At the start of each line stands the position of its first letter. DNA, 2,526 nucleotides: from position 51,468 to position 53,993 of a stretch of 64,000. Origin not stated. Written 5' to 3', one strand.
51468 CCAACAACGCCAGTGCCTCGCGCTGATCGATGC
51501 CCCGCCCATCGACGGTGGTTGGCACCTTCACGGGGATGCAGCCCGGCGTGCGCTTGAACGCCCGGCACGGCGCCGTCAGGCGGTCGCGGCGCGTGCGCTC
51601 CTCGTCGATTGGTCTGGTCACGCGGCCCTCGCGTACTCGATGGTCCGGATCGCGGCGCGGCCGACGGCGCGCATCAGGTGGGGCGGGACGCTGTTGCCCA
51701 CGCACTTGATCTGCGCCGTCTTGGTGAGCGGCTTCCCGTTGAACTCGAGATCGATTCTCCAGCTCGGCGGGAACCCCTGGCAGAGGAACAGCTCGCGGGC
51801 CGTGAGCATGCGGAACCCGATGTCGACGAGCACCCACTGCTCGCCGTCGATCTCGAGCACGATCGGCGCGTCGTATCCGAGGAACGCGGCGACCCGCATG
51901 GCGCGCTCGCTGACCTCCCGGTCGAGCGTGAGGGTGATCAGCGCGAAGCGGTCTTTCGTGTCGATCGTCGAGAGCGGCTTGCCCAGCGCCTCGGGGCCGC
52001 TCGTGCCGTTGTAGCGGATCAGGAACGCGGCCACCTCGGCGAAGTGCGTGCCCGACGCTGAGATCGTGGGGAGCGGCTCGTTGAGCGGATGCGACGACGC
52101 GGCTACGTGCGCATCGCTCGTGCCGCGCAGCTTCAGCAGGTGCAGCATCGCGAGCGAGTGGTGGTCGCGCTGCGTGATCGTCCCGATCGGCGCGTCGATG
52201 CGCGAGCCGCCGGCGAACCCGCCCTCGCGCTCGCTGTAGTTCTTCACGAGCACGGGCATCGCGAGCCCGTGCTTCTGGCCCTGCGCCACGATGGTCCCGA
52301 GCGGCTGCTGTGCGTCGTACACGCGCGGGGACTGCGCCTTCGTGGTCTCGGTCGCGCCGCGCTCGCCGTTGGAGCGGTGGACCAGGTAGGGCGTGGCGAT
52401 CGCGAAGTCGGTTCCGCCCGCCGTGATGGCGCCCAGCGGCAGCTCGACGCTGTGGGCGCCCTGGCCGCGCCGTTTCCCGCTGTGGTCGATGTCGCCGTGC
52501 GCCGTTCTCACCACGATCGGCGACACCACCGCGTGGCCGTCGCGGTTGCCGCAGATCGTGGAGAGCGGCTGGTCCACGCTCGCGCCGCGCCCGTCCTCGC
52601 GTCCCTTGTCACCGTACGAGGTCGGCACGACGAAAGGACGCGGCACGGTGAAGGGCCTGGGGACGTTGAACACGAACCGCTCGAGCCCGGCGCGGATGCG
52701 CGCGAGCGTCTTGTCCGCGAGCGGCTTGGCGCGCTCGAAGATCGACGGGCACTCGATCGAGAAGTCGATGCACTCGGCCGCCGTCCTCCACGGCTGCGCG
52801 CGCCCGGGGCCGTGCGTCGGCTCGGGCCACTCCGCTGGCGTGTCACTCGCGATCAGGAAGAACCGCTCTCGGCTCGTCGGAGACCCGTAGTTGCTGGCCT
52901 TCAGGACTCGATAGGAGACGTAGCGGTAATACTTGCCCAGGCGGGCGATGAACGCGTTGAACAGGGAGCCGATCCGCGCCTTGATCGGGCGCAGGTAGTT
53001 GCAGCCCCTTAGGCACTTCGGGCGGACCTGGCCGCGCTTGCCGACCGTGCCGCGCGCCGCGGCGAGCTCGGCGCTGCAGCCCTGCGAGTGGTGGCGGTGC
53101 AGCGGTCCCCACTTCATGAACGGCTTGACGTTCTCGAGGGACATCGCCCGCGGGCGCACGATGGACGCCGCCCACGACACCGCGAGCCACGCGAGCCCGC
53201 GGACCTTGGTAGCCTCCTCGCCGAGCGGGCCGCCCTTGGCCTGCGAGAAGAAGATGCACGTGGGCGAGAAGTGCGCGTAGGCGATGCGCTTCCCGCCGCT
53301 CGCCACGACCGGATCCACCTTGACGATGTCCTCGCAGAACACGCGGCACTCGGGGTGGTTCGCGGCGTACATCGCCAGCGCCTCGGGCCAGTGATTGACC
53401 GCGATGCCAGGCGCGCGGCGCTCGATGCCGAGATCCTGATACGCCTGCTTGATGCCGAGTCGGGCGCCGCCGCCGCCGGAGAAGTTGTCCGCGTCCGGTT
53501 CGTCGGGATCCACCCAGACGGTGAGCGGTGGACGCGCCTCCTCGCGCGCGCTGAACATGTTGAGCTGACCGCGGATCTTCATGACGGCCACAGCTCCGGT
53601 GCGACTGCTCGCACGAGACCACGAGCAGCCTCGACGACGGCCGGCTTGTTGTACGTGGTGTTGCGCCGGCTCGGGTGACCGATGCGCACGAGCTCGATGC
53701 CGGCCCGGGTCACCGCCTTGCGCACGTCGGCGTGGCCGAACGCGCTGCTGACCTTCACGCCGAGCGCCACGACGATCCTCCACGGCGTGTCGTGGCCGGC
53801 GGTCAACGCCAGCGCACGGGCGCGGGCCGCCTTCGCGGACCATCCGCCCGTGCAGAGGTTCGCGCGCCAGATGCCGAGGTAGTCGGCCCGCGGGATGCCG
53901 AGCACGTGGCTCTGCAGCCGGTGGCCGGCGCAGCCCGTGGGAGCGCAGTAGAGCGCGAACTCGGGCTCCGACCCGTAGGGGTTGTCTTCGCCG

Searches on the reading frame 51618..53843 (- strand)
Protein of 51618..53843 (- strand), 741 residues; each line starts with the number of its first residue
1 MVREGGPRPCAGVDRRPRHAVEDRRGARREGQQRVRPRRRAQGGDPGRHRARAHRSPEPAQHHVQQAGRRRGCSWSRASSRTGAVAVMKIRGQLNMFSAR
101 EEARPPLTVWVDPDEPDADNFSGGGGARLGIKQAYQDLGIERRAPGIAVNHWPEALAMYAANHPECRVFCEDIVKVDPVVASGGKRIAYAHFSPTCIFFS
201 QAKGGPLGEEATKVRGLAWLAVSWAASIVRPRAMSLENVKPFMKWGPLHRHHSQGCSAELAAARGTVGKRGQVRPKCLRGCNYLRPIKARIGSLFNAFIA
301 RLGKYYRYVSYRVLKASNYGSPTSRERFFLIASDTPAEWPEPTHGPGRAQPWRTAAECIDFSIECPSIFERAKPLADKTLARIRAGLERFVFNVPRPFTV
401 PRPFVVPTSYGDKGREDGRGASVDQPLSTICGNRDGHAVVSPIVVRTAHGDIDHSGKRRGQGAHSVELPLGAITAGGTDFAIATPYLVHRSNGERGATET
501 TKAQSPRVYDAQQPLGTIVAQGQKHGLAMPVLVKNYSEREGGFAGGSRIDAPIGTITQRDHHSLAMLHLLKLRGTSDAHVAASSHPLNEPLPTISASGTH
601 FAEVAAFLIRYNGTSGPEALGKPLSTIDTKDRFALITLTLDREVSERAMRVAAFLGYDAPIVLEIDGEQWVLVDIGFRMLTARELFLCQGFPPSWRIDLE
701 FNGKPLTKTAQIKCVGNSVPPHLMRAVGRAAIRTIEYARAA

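Call 57: search_protein_families(library=pfam, proteins=[window:51618-53843:-], max_evalue=0.001)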
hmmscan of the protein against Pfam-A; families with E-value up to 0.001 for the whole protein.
window:51618-53843:- (741 aa): 1 family
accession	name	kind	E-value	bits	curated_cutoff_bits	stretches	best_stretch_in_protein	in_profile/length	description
PF00145.23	DNA_methylase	-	3e-18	66.8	22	1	676-731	274-322/324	C-5 cytosine-specific DNA methylase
